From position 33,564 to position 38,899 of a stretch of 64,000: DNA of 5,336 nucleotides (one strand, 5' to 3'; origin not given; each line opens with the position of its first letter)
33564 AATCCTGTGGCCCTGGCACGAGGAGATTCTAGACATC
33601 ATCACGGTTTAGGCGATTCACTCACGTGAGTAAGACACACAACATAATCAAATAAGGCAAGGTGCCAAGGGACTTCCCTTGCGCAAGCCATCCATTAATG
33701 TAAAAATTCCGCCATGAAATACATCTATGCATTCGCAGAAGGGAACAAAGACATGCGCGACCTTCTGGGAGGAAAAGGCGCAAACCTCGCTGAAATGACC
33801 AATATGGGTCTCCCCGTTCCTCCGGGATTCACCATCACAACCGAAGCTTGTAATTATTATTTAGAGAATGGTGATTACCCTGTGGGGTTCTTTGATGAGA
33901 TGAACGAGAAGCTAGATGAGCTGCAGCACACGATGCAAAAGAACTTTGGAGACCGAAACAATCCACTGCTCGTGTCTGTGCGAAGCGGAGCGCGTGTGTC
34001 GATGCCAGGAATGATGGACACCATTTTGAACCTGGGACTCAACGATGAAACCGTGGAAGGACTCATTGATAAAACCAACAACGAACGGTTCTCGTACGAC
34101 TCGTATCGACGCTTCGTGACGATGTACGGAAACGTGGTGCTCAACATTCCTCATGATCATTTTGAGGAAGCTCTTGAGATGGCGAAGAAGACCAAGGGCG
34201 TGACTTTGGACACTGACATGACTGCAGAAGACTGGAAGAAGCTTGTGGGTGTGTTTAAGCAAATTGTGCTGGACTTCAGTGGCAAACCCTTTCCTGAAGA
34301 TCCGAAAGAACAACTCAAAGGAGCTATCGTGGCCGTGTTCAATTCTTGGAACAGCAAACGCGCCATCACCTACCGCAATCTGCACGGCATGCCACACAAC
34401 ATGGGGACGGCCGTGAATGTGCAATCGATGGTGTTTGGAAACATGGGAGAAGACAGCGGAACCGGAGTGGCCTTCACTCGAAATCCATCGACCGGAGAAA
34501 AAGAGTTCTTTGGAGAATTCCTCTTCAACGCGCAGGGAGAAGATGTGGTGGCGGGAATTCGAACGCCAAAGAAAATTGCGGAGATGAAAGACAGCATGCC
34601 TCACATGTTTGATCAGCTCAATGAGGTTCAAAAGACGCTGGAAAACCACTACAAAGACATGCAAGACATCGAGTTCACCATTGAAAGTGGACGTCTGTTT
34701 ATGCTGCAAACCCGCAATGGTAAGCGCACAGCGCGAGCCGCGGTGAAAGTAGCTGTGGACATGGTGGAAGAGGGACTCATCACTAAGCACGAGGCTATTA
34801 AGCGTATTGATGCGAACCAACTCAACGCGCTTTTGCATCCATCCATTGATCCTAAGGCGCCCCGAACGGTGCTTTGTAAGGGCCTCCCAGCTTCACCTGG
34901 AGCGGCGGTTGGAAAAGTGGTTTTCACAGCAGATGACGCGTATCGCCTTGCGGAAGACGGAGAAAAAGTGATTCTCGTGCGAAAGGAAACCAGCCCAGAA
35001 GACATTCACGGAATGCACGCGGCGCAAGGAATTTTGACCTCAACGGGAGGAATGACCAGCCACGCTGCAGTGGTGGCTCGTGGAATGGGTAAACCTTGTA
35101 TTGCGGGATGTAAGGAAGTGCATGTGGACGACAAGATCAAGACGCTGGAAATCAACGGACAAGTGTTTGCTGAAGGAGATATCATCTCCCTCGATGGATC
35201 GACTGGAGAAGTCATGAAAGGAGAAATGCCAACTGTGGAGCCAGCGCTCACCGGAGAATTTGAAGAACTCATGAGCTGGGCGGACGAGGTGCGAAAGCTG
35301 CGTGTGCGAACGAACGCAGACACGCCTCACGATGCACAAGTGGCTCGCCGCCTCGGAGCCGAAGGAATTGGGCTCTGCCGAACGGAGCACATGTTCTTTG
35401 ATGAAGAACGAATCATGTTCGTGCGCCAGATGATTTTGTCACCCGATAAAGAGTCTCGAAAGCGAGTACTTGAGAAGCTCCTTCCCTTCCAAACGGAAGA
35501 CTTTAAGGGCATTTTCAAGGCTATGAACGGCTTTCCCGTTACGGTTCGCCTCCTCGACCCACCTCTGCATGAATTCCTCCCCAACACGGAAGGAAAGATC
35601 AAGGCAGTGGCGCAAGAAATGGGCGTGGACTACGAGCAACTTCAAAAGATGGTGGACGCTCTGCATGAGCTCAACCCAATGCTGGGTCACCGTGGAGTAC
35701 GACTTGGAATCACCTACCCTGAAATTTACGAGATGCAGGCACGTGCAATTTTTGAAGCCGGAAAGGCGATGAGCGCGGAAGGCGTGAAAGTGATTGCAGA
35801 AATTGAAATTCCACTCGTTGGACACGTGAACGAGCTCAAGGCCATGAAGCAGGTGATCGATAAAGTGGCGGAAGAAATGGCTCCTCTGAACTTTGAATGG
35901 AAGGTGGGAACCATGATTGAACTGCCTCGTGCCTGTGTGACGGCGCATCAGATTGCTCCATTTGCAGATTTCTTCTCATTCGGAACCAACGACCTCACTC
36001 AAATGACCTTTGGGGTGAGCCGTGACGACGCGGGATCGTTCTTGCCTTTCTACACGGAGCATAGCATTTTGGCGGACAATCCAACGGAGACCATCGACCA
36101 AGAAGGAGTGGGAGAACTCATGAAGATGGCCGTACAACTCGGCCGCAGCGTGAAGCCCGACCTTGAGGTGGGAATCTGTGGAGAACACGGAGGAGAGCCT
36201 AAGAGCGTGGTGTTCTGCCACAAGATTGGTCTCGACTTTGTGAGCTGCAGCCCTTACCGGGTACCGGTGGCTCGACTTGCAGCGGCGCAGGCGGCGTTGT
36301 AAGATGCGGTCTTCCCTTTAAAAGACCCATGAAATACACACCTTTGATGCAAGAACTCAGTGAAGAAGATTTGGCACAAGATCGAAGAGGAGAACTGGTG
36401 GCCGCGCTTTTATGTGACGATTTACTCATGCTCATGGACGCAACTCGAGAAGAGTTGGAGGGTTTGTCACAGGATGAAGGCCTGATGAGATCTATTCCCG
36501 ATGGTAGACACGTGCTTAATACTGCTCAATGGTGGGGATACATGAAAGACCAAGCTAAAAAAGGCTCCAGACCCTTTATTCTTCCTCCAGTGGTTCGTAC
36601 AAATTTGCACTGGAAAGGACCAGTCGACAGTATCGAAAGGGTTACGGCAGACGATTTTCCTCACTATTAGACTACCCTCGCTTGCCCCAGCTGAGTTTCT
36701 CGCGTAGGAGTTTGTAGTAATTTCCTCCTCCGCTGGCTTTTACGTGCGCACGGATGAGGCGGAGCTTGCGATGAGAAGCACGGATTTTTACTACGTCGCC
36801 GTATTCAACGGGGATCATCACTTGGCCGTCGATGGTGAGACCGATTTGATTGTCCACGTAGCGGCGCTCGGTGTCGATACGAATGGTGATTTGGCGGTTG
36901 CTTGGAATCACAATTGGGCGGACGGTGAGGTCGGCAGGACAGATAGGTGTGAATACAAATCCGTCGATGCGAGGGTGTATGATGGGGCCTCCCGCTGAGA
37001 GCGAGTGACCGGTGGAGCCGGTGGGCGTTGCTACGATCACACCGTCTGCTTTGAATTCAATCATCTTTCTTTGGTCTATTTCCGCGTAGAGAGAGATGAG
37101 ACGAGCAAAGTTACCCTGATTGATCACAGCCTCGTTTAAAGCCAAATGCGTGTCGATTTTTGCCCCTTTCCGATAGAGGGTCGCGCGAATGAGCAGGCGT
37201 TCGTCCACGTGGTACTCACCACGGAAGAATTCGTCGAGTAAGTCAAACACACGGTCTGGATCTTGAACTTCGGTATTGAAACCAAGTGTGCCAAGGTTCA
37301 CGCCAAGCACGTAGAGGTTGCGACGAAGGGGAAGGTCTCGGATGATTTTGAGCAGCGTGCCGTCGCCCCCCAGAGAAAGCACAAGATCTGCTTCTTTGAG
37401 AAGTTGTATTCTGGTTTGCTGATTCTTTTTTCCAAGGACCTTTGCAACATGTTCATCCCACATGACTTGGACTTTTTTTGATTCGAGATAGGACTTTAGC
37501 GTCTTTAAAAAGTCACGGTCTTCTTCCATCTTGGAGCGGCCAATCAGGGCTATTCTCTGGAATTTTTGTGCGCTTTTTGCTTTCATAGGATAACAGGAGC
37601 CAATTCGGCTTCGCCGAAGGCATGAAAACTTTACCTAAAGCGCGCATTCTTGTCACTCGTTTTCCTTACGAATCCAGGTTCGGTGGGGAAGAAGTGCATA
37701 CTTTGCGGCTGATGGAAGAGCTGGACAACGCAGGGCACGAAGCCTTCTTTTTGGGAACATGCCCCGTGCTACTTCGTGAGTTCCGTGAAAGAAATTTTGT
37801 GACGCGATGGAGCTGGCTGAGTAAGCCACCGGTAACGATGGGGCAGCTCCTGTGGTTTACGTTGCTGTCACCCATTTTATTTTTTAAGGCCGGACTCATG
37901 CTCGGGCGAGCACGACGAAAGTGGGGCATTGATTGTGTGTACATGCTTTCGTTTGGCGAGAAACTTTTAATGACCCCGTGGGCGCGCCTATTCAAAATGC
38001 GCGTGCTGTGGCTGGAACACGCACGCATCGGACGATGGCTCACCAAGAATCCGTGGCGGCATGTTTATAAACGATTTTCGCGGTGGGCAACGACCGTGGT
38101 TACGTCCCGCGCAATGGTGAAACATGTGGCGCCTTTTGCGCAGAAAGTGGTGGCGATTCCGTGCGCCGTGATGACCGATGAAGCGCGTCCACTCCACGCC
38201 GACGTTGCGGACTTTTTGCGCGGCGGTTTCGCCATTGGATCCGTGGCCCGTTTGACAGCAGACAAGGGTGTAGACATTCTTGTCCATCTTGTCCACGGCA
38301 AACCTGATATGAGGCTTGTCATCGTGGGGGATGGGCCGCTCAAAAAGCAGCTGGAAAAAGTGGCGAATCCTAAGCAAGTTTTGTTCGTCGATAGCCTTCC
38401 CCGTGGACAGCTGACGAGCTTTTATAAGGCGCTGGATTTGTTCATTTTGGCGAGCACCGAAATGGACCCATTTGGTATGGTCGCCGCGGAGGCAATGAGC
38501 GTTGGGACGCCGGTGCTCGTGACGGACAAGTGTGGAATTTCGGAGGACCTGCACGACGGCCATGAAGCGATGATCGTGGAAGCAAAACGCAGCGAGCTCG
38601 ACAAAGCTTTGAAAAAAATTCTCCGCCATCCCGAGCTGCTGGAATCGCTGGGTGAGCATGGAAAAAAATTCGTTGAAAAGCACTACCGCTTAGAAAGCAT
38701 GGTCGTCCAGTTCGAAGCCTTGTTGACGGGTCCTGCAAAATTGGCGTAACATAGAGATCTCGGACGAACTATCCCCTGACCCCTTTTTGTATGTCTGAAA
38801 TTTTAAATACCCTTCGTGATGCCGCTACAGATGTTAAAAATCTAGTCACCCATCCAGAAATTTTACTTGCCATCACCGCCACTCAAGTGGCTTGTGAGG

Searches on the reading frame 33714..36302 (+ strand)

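Call 74: search_protein_families(library=pfam, proteins=[window:33714-36302:+], max_evalue=0.00001)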
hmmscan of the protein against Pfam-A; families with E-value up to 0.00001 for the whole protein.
window:33714-36302:+ (862 aa): 3 families
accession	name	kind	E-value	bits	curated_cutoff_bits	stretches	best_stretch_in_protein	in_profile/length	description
PF02896.24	PEP-utilizers_C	-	6.5e-82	275.4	22.8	1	513-860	4-291/293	PEP-utilising enzyme, PEP-binding domain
PF01326.24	PPDK_N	-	1.7e-59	202.2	27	3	61-293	79-225/328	Pyruvate phosphate dikinase, AMP/ATP-binding domain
PF00391.29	PEP-utilizers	-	2.1e-25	88.6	23.1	1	417-498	3-72/72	PEP-utilising enzyme, mobile domain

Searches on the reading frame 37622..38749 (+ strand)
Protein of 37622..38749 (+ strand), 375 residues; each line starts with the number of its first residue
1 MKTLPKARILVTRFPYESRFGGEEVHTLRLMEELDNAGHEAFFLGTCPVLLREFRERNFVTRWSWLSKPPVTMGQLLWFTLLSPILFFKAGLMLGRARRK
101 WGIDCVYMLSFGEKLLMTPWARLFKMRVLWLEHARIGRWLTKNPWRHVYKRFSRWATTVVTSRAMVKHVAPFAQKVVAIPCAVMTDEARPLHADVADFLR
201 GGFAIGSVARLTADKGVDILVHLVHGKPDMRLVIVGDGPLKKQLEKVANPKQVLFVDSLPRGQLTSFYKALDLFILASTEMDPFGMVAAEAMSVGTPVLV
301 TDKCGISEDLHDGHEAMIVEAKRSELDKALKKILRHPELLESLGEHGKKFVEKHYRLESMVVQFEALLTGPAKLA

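Call 74: search_protein_families(library=pfam, proteins=[window:37622-38749:+], max_evalue=0.00001)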
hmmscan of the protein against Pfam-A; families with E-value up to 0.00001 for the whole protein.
window:37622-38749:+ (375 aa): 5 families
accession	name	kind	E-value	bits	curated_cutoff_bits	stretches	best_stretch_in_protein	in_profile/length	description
PF00534.26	Glycos_transf_1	-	2.7e-28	99.1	26.4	1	205-349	18-171/172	Glycosyl transferases group 1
PF13692.12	Glyco_trans_1_4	-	1.2e-20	74.7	27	1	204-335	3-141/142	Glycosyl transferases group 1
PF13524.12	Glyco_trans_1_2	-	7.5e-10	39.4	25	1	225-365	10-143/144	Glycosyl transferase-like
PF13439.12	Glyco_transf_4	-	1.9e-09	38.2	28.5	1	21-186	2-169/170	Glycosyltransferase Family 4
PF20706.3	GT4-conflict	-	6.7e-07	29.1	26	1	262-324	273-339/385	Family 4 Glycosyltransferase in conflict systems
